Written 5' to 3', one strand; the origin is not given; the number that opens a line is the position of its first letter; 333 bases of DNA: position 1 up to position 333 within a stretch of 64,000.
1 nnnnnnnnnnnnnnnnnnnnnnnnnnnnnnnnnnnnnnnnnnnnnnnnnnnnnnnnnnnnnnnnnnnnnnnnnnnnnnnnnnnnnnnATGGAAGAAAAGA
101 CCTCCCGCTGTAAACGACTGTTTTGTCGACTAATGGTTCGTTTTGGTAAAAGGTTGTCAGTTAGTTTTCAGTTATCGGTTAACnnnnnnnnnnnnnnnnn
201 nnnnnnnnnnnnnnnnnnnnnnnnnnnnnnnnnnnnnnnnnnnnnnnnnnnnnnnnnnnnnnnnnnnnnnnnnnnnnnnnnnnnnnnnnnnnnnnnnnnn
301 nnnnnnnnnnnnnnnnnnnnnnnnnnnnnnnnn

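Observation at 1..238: Upstream flank of casA: unclear whether it holds the cas3 3' end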

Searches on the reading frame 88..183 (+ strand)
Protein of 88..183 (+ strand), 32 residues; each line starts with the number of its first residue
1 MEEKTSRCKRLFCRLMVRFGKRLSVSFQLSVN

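Call 47: search_protein_families(library=pfam, proteins=[window:88-183:+], max_evalue=10)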
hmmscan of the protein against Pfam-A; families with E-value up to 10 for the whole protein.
seq(32 aa): 0 families

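Call 48: search_protein_families(library=ncbifam, proteins=[window:88-183:+], max_evalue=10)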
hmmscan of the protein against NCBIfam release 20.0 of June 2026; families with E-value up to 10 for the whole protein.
seq(32 aa): 0 families

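Call 50: search_dna_similar(query=window:88-183:+, collection=plasmids, mode=protein, max_evalue=10, max_rows=20)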
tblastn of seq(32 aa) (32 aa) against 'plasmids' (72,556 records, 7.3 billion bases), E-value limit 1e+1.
Records with a match: 1; places in all: 1; records where one place covers at least 80% of the query: 0.
Best place of each record, by identity: 60-80% 1.
By first word of the organism name: Methylocystis 1.
By predicted mobility (MOB-suite, as given by PLSDB): mobilizable 1.
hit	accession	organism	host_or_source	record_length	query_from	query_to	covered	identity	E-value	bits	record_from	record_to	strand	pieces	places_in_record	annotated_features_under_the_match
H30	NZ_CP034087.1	Methylocystis rosea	cell culture,groundwater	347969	1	17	53%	70.6%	8e+0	29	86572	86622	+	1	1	VOC family protein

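Call 51: search_dna_similar(query=window:88-183:+, collection=phages, mode=protein, max_evalue=10, max_rows=20)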
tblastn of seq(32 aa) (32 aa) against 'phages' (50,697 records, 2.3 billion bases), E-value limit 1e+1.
Records with a match: 1; places in all: 1; records where one place covers at least 80% of the query: 1.
Best place of each record, by identity: <60% 1.
By first word of the organism name: phage 1.
By host as written in the record: - 1.
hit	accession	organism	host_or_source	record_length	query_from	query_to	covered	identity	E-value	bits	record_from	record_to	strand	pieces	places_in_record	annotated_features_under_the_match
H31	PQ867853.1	phage KZY1-k141_1263260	Crassostrea hongkongensis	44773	5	32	88%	39.3%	7e+0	28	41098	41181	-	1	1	hypothetical protein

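Call 56: search_protein_representatives(alignment_id=A2)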
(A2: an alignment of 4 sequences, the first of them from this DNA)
Query: 4 sequences, 32 profile positions. Proteins with E-value up to 0.001 (for the whole library): 5; up to 1e-10: 4; up to 1e-30: 0. The best 5 are listed.
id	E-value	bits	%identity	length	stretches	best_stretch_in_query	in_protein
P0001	2.8e-17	78.2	-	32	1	1-32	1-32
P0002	4.7e-17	77.4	-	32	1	1-32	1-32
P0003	4.3e-13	64.8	-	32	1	1-32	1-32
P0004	6.3e-11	57.8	-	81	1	1-27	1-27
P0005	1.9e-04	37.1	-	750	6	17-29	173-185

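Call 58: find_encoding_contigs(protein=P0003, flank=1500, max_places=4)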
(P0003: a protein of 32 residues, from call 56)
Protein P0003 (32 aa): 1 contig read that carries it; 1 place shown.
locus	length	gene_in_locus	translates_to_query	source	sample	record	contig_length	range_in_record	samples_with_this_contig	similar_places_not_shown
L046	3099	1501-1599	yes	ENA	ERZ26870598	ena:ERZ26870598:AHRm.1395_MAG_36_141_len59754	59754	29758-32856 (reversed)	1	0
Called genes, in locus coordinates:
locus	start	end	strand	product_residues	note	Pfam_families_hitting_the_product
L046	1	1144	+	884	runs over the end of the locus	PF18019:Cas3_HD, PF00270:DEAD (faint), PF22590:Cas3-like_C_2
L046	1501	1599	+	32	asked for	-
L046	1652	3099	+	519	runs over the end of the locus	PF09481:CRISPR_Cse1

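Call 59: find_encoding_contigs(protein=P0001, flank=1500, max_places=4)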
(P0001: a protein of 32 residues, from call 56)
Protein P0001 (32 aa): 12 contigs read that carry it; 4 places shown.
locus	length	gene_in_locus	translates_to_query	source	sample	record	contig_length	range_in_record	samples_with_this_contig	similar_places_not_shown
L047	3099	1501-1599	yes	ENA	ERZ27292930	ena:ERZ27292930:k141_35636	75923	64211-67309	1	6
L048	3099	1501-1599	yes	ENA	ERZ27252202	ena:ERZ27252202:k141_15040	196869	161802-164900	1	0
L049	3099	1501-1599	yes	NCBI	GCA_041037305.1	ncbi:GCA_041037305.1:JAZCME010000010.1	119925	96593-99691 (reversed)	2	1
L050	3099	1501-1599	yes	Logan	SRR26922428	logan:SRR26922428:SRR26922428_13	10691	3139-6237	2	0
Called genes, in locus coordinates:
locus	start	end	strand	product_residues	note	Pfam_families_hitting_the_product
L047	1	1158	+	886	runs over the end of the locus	PF18019:Cas3_HD, PF00270:DEAD (faint), PF22590:Cas3-like_C_2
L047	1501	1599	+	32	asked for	-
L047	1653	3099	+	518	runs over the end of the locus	PF09481:CRISPR_Cse1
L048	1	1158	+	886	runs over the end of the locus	PF18019:Cas3_HD, PF00270:DEAD (faint), PF22590:Cas3-like_C_2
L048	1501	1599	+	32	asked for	-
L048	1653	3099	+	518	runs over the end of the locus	PF09481:CRISPR_Cse1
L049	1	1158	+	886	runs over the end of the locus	PF18019:Cas3_HD, PF00270:DEAD (faint), PF22590:Cas3-like_C_2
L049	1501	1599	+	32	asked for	-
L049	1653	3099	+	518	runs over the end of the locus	PF09481:CRISPR_Cse1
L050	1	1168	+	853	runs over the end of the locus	PF18019:Cas3_HD, PF00270:DEAD (faint), PF22590:Cas3-like_C_2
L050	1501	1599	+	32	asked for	-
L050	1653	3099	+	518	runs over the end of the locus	PF09481:CRISPR_Cse1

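Call 71: predict_structure(alignment_id=A4)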
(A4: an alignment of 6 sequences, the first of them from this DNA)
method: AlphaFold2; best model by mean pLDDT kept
length: 32 residues; sequences in the alignment: 6
mean_pLDDT: 83.5   pTM: 0.38
mean pLDDT of the five models: 83.5, 74.2, 73.9, 73.8, 68.7
residues with pLDDT >= 90: 13; 70-90: 14; 50-70: 5; < 50: 0
segments of 3 or more residues with pLDDT < 50: none
pLDDT, mean of each block of 10 residues (from residue 1): 74 92 86 73
secondary structure, 60 per line:
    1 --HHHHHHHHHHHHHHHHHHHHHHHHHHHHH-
elements in order: H3-31

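Call 72: search_protein_families(library=padloc, proteins=[window:88-183:+], max_evalue=10)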
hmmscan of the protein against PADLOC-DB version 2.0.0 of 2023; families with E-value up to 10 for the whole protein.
seq(32 aa): 0 families

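Call 73: search_protein_families(library=phrogs, proteins=[window:88-183:+], max_evalue=10)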
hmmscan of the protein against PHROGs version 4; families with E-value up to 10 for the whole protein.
seq(32 aa): 0 families

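Call 74: search_solved_structures(query=A4, max_evalue=10)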
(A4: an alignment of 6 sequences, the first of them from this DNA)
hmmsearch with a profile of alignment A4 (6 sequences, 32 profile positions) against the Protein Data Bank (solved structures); distinct sequences matched with E-value up to 10: 3.
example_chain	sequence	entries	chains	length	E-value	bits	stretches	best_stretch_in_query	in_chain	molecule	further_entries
5fai_A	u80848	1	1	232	0.77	12.8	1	8-25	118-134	Ribosomal RNA small subunit methyltransferase NEP1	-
7mq8_SJ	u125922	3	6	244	0.84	12.6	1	8-25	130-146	Ribosomal RNA small subunit methyltransferase NEP1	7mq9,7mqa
6qlc_A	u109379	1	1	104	1.3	12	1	6-20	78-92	ssDNA binding RNA Polymerase cofactor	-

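Call 75: list_cluster_members(proteins=[window:88-183:+, P0001, P0003, P0002, P0004])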
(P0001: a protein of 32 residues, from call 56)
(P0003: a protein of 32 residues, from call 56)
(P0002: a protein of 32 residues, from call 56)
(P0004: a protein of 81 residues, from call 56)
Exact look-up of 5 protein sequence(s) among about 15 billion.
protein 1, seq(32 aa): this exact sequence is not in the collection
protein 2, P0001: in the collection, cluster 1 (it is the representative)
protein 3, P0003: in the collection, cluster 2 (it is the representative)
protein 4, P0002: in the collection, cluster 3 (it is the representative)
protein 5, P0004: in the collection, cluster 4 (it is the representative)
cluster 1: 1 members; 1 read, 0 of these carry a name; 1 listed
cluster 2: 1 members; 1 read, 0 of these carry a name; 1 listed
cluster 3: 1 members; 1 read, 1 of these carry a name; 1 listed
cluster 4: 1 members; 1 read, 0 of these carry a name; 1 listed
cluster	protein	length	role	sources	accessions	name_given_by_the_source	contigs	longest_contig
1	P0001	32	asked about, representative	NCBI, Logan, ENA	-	-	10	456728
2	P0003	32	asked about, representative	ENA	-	-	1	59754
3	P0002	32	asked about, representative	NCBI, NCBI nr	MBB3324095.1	hypothetical protein FHW74_003624 [Atlantibacter sp. RC6] | hypothetical protein [Atlantibacter sp. RC6]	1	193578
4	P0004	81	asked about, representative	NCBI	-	-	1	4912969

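Call 76: find_encoding_contigs(protein=P0004, flank=10000, max_places=3)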
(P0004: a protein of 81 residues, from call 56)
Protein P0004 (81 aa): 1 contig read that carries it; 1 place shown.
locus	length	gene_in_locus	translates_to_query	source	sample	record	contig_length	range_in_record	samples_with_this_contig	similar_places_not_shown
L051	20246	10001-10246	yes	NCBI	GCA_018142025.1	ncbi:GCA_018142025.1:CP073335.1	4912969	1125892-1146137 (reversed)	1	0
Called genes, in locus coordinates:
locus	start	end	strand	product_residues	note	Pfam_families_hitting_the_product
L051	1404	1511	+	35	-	-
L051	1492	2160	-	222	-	-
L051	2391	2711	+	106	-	-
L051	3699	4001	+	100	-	-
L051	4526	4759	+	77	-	-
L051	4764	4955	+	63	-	-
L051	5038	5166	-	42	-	-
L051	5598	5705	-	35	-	PF11047:SopD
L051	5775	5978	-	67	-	PF11047:SopD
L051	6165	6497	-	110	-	PF11047:SopD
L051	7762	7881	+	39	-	-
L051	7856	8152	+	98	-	-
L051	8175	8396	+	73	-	-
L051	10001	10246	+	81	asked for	-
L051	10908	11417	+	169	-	-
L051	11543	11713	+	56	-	-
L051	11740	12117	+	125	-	-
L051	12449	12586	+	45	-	PF09344:Cas_CT1975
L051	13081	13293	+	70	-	PF09704:Cas_Cas5d (weak)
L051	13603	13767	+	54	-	-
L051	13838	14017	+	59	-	-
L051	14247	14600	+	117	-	PF08798:CRISPR_assoc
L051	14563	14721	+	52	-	-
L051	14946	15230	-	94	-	-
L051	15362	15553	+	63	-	-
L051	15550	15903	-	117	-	-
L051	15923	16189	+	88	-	-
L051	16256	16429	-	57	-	-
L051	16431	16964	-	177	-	-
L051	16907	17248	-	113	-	-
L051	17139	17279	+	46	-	-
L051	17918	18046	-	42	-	-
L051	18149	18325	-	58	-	-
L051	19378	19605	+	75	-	-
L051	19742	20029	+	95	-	-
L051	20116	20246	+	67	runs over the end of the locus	-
